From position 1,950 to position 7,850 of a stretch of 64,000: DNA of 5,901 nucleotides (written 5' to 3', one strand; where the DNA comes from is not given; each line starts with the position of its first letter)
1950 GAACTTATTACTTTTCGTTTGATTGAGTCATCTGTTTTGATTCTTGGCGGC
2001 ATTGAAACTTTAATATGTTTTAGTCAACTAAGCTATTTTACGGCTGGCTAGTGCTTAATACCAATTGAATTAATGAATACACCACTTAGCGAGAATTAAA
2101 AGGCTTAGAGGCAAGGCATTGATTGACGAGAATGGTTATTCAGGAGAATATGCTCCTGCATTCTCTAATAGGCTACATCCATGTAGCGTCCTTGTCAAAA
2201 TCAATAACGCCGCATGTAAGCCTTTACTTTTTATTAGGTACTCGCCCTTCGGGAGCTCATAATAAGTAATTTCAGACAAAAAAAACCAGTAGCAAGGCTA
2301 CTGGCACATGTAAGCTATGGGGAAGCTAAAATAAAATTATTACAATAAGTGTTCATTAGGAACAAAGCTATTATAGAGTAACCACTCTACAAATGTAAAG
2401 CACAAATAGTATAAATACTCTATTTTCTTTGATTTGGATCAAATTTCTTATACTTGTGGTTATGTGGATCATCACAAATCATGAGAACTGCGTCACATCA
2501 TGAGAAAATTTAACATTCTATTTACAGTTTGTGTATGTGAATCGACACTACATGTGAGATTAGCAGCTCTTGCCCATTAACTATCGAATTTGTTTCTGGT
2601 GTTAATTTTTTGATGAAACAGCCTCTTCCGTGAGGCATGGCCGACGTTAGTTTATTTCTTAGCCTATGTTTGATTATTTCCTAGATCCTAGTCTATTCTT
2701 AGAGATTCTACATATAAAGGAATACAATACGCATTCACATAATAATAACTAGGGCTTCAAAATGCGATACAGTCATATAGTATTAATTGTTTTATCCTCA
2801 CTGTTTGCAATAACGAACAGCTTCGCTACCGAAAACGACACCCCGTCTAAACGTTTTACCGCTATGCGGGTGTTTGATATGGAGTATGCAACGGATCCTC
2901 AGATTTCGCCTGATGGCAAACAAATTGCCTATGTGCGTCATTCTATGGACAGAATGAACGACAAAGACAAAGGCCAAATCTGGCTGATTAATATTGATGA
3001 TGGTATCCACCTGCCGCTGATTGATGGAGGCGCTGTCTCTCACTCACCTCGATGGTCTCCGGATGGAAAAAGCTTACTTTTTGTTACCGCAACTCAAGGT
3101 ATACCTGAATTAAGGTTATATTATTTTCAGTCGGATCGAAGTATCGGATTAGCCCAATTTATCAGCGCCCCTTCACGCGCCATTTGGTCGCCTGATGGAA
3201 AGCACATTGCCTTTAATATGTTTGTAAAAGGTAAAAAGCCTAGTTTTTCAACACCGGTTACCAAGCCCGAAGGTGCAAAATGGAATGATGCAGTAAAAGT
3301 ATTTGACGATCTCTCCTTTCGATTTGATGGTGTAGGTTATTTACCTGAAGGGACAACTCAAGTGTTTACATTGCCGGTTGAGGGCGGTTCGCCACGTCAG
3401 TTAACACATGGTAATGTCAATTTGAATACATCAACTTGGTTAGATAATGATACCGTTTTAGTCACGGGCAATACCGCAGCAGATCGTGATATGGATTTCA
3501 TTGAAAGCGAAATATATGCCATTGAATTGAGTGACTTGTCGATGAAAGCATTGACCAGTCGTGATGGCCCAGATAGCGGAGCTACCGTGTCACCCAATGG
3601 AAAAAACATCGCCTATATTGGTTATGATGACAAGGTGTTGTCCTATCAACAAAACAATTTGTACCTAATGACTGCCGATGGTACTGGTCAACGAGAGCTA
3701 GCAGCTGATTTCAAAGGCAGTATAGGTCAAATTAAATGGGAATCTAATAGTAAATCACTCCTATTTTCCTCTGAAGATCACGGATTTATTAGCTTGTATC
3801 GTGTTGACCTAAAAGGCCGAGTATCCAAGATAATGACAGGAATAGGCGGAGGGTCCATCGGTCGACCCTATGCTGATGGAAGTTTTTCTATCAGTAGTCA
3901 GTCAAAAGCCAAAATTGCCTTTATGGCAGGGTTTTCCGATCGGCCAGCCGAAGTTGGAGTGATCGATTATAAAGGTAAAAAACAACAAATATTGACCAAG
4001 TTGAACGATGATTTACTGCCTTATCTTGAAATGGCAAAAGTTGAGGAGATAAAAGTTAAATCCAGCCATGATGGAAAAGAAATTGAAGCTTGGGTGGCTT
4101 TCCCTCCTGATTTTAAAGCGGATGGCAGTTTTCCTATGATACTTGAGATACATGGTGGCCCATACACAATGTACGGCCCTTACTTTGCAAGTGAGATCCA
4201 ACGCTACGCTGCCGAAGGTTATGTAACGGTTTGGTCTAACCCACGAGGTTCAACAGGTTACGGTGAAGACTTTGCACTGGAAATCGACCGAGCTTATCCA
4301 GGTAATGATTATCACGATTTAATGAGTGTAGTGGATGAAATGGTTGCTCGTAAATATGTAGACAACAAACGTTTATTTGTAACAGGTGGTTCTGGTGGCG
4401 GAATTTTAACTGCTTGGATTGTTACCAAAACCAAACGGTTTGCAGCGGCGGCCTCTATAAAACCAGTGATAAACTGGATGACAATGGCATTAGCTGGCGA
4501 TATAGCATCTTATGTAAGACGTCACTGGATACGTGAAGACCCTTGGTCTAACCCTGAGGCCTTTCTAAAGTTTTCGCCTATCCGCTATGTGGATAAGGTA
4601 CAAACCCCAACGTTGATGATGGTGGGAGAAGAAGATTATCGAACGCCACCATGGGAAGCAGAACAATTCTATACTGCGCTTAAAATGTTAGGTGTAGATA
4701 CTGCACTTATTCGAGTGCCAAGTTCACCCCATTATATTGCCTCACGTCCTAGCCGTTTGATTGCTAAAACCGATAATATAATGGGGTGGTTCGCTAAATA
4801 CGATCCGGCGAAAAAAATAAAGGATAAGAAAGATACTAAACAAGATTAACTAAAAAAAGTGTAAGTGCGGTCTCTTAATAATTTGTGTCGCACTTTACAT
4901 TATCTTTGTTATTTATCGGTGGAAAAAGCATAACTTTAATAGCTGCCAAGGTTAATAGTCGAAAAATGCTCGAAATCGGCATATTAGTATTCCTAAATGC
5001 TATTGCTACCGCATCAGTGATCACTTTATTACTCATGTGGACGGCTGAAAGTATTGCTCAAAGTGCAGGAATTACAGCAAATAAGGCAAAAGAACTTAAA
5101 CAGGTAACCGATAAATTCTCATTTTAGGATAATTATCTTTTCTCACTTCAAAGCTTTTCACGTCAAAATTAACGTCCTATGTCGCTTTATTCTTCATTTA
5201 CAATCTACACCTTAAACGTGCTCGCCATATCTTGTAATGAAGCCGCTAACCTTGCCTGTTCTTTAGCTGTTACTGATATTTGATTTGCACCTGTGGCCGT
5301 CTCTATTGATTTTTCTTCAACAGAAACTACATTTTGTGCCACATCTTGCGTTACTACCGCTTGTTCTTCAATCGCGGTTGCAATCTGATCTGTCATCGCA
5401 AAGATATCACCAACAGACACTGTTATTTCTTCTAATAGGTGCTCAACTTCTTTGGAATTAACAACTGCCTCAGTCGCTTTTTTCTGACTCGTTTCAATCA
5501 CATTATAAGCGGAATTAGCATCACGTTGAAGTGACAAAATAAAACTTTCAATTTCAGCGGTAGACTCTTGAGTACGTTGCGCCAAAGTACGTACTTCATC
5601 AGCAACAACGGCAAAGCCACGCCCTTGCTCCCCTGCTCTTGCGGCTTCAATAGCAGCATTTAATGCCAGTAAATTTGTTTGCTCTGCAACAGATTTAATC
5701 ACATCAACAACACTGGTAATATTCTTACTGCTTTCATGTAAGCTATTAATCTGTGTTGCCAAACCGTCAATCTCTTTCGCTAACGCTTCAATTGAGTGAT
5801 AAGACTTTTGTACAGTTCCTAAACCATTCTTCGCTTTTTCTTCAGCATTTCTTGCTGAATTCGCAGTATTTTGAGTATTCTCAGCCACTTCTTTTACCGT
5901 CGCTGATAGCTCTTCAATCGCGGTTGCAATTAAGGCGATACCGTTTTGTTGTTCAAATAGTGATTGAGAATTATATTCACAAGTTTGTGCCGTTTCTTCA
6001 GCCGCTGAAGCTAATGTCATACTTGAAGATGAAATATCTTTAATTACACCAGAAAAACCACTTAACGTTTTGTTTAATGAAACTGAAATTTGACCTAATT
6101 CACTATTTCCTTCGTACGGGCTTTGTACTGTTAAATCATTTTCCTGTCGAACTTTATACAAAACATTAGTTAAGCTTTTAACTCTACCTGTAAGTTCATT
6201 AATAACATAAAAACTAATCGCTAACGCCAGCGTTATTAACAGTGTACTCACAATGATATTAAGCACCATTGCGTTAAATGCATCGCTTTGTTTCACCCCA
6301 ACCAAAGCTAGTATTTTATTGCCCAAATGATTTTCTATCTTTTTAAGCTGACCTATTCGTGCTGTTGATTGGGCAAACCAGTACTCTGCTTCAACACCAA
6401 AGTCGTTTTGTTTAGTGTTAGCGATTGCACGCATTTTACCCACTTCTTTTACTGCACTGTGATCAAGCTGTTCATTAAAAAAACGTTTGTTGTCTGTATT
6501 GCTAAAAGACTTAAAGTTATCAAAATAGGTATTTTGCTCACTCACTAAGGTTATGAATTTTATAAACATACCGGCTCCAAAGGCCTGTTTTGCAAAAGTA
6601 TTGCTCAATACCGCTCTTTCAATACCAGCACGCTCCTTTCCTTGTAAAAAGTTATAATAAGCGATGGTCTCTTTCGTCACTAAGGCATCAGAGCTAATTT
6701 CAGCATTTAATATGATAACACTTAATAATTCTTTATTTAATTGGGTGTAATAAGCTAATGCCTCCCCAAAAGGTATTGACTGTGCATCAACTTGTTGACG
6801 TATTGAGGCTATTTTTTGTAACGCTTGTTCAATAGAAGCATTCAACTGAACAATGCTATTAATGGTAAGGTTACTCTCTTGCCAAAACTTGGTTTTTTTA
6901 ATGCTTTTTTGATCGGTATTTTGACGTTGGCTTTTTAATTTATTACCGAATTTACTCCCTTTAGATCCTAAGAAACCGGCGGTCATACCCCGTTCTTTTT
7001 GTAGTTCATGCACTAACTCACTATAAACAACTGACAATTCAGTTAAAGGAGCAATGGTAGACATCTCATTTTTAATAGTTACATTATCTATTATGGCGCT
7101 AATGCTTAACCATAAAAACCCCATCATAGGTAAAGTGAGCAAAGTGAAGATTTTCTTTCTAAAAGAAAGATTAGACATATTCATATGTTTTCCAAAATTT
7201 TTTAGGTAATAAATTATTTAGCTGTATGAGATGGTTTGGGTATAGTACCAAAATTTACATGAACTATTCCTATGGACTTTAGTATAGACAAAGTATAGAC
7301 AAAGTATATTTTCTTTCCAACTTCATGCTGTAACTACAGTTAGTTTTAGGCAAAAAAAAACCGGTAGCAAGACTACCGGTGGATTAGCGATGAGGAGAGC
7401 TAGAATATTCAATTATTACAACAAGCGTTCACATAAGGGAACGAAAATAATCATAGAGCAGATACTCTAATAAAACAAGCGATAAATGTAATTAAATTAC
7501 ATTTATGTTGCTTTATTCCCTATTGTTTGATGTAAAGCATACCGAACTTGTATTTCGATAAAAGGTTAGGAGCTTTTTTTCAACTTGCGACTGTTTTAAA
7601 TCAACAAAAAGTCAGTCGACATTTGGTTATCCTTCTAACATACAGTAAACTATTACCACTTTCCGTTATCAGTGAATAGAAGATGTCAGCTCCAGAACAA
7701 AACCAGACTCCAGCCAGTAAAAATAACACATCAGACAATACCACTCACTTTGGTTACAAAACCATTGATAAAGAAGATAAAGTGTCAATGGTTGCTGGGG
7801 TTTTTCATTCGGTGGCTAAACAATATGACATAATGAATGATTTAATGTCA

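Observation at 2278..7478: Unannotated pair of paralogous sRNA genes sharing a TAGAG-N6-CTCTA operator over the -10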

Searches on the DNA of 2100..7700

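Call 4: search_rna_families(source=window, start=2100, end=7700, threshold=evalue, max_evalue=10, show_alignments=3)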
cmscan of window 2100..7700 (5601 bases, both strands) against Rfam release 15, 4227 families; matches with E-value up to 10: 3.
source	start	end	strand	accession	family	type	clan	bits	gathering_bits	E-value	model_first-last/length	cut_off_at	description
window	7134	7185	+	RF01991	SECIS_5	Cis-reg;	-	19.1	50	8.3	1-66/66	no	Selenocysteine insertion sequence 5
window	5101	5204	-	RF00357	snoR44_J54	Gene; snRNA; snoRNA; CD-box;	CL00069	19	48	7.4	1-97/97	no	Small nucleolar RNA R44/J54/Z268 family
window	2747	2805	-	RF01425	snoR121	Gene; snRNA; snoRNA; CD-box;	-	18.4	50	8.4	1-88/88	no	small nucleolar RNA snoR121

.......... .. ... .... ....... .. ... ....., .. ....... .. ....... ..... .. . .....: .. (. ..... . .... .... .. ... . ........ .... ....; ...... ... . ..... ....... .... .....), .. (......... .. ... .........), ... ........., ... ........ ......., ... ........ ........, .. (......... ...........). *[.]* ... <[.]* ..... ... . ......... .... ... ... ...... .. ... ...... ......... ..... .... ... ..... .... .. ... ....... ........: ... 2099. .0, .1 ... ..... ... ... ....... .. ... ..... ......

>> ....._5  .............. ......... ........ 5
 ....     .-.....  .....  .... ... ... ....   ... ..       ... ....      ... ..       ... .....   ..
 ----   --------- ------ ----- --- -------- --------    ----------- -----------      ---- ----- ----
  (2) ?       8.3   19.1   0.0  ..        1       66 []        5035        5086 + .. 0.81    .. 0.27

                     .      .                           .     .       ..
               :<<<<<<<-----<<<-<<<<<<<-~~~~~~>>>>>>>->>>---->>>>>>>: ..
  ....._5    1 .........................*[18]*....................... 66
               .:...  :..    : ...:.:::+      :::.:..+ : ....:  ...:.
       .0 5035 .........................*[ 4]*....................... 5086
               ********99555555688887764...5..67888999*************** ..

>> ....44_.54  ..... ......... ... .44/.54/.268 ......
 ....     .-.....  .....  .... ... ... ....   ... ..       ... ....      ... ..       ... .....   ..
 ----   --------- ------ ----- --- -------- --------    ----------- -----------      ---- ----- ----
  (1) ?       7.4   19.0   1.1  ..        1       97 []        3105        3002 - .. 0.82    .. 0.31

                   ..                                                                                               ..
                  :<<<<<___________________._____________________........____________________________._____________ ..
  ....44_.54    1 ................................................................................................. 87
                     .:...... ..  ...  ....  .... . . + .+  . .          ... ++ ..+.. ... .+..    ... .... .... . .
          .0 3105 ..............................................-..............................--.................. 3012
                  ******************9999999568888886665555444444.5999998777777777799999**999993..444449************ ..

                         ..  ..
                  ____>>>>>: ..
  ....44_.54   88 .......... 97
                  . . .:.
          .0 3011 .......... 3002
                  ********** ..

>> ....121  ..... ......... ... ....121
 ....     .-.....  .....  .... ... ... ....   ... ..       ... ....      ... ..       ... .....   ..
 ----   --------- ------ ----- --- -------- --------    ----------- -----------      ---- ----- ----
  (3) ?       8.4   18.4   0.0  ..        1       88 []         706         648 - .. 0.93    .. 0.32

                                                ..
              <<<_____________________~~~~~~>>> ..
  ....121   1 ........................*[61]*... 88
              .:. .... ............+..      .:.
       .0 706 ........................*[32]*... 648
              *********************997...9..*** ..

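Call 87: search_rna_families(source=window, start=2260, end=2380, threshold=evalue, max_evalue=10, show_alignments=3)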
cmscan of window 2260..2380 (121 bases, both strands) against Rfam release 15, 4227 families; matches with E-value up to 10: 6.
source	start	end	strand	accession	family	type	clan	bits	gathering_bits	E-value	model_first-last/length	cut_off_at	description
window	2276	2364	-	RF00378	Qrr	Gene; sRNA;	-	17.2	50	0.37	1-108/108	no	Qrr RNA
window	2278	2374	-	RF01401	rseX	Gene; sRNA;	-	16.1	50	7.3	1-94/94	no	rseX Hfq binding RNA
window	2270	2356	-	RF01719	Pseudomon-1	Gene; sRNA;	-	15.6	50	0.41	1-116/116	no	Pseudomon-1/ErsA RNA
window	2284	2380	+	RF01405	STnc490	Gene; sRNA;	-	14.5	56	0.53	1-95/124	3'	STnc490 Hfq binding RNA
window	2270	2343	-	RF01561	DdR11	Gene; snRNA; snoRNA; CD-box;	-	13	65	2.1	1-76/76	no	Dictyostelium snoRNA DdR11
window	2279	2380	-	RF00022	GcvB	Gene;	-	10.5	42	2.2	110-204/204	5'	GcvB RNA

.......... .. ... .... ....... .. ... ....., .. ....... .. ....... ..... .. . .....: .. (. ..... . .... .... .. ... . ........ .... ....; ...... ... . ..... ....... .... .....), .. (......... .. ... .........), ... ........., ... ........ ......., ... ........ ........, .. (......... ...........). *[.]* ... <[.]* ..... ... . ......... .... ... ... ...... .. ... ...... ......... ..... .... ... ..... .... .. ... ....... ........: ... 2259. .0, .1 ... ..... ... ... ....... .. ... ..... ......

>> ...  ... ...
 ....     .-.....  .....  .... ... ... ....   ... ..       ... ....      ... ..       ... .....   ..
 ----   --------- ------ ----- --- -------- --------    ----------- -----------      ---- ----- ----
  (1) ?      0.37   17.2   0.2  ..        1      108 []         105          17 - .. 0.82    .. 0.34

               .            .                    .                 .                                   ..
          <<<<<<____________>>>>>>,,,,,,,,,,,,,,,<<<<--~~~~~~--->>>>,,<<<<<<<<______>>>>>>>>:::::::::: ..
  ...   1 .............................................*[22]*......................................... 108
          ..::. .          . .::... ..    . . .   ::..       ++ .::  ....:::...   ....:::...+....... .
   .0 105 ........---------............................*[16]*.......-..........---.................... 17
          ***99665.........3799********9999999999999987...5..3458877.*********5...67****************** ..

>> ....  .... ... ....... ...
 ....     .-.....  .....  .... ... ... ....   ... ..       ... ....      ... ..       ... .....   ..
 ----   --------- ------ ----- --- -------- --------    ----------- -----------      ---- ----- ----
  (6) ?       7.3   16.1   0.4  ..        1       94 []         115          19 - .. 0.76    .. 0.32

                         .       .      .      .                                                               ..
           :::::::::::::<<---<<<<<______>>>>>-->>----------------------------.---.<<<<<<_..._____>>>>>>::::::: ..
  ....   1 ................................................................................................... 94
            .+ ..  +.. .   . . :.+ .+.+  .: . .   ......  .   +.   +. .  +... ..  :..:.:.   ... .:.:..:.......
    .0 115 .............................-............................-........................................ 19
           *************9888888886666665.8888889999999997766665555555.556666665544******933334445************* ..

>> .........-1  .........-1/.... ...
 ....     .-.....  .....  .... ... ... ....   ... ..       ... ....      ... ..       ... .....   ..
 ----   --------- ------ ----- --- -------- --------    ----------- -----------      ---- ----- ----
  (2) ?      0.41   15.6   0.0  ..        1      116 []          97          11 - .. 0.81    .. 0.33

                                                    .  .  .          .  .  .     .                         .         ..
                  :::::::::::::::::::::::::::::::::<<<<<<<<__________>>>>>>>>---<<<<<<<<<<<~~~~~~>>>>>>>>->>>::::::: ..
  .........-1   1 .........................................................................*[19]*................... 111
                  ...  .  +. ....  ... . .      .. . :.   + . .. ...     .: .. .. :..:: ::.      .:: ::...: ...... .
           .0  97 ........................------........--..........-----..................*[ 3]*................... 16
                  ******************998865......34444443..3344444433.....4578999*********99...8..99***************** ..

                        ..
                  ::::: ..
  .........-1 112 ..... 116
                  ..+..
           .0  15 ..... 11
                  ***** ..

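Call 88: search_rna_families(source=window, start=7335, end=7460, threshold=evalue, max_evalue=10, show_alignments=3)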
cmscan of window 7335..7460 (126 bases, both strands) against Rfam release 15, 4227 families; matches with E-value up to 10: 11.
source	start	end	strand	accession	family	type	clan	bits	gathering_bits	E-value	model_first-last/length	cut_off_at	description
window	7353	7415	-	RF00033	MicF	Gene; antisense;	-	20.5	79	0.41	31-94/94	no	MicF RNA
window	7352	7428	-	RF02866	ncS16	Gene; sRNA;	-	18.3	48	0.11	1-83/83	no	Burkholderia sRNA 16 (Bc_KC_sr1)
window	7356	7460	-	RF01796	frnS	Gene; sRNA;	-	18.2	60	0.33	34-119/119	5'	Fumarate/nitrate reductase regulator sRNA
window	7354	7455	-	RF02631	Hrs13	Gene; sRNA;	-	18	52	0.015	1-82/82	no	Hfq-regulated sRNA 13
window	7353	7450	-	RF01401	rseX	Gene; sRNA;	-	16.5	50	6.4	1-94/94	no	rseX Hfq binding RNA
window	7385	7405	+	RF01277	snoU54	Gene; snRNA; snoRNA; CD-box;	CL00008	16.1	35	0.43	1-67/67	no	Small nucleolar RNA U54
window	7353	7400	-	RF02278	Betaproteobacteria_toxic_sRNA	Gene; sRNA;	-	16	50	0.32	1-64/64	no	Betaproteobacteria toxic small RNA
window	7335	7384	+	RF02972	engA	Cis-reg;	-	12.3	46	2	49-101/101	5'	engA RNA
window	7335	7384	+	RF00382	DnaX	Cis-reg; frameshift_element;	-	11.9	35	1.4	1-65/65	no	DnaX ribosomal frameshifting element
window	7353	7411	-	RF02399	NsiR1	Gene; sRNA;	-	10.5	39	8.6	1-60/60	no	Nitrogen stress-induced RNA 1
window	7369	7460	+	RF02942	Clostridiales-3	Gene; sRNA;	-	7.3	103.4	4.1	1-98/264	3'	Clostridiales-3 RNA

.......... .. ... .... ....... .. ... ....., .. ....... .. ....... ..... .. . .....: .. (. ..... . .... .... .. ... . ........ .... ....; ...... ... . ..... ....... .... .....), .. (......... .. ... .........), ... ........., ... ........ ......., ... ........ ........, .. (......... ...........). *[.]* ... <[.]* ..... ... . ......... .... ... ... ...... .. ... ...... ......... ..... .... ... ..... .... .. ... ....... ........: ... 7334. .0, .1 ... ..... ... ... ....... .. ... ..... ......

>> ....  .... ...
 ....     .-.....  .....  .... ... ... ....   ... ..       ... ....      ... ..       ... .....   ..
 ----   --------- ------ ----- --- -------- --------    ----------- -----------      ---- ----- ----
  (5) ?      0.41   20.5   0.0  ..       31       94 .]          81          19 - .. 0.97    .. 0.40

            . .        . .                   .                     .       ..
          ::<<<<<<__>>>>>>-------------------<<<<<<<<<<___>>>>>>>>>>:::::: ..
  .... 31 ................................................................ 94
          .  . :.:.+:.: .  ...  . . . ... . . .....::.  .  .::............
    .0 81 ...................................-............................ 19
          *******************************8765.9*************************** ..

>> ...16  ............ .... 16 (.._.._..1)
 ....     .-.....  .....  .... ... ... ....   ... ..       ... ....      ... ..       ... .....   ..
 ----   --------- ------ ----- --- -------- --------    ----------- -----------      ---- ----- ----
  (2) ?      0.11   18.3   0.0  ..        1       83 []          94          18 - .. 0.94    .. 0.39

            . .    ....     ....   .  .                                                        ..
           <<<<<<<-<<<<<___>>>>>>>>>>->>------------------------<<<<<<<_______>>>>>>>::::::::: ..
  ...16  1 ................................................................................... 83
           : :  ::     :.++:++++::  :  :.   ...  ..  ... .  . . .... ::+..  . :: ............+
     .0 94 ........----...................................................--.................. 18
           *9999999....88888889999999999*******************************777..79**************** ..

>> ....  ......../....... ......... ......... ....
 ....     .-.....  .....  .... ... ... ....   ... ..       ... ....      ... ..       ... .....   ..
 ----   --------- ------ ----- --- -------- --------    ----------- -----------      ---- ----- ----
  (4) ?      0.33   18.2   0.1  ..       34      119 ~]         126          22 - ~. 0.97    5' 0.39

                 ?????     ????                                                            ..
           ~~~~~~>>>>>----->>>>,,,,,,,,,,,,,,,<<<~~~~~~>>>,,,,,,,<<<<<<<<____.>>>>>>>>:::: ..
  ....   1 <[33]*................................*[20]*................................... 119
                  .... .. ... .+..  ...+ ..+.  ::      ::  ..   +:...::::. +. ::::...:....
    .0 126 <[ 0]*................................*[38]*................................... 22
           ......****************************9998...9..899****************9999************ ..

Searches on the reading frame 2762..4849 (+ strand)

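Call 7: search_protein_families(library=pfam, proteins=[window:2762-4849:+])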
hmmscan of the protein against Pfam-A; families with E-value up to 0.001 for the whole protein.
window:2762-4849:+ (695 aa): 8 families
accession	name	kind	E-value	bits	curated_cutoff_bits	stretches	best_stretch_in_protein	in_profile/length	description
PF00326.27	Peptidase_S9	-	7.7e-51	173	22.6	1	474-680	2-209/213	Prolyl oligopeptidase family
PF07676.18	PD40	-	2.6e-17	62.7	20.9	0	92-108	10-26/38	WD40-like Beta Propeller Repeat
PF00930.27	DPPIV_N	-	1.1e-09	37.9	22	0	196-283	257-343/354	Dipeptidyl peptidase IV (DPP IV) N-terminal region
PF20434.5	BD-FAE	-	4.8e-09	36.5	26.8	1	453-640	9-215/215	BD-FAE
PF05448.18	AXE1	-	5.1e-09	35.8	21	1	426-631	55-280/321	Acetyl xylan esterase (AXE1)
PF07859.19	Abhydrolase_3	-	5.2e-05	23.5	25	1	517-658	52-207/210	alpha/beta hydrolase fold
PF02129.25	Peptidase_S15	-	0.00037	20.7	23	0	437-574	1-134/262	X-Pro dipeptidyl-peptidase (S15 family)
PF12146.15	Hydrolase_4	-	0.00069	19.4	27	0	610-642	187-219/239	Serine aminopeptidase, S33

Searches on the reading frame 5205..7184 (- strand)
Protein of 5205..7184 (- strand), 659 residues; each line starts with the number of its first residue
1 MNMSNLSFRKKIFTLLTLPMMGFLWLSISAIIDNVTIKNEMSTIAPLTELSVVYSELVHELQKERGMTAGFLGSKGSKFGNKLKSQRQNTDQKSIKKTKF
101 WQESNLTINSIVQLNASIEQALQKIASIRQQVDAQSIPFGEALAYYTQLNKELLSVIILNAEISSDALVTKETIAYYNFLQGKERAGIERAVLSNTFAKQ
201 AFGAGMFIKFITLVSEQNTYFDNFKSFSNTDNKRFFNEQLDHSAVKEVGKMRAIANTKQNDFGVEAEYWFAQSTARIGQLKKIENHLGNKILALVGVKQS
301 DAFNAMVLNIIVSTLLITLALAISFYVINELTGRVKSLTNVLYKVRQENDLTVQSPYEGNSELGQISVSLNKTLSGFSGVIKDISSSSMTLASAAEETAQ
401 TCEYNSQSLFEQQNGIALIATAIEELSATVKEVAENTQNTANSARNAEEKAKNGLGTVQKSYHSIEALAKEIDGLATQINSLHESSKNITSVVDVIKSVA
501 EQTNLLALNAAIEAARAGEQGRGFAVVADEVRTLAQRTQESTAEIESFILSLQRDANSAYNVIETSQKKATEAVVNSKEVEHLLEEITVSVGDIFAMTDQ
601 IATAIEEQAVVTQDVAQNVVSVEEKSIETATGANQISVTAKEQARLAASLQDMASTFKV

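Call 7: search_protein_families(library=pfam, proteins=[window:5205-7184:-])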
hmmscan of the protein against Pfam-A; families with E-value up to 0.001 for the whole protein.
window:5205-7184:- (659 aa): 2 families
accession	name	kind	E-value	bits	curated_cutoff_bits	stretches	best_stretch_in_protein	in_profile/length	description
PF08376.15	NIT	-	1.8e-59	202.4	24.9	1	56-291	1-238/239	Nitrate and nitrite sensing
PF00015.26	MCPsignal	-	1.2e-44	152.6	34.6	1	461-623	7-169/172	Methyl-accepting chemotaxis protein (MCP) signalling domain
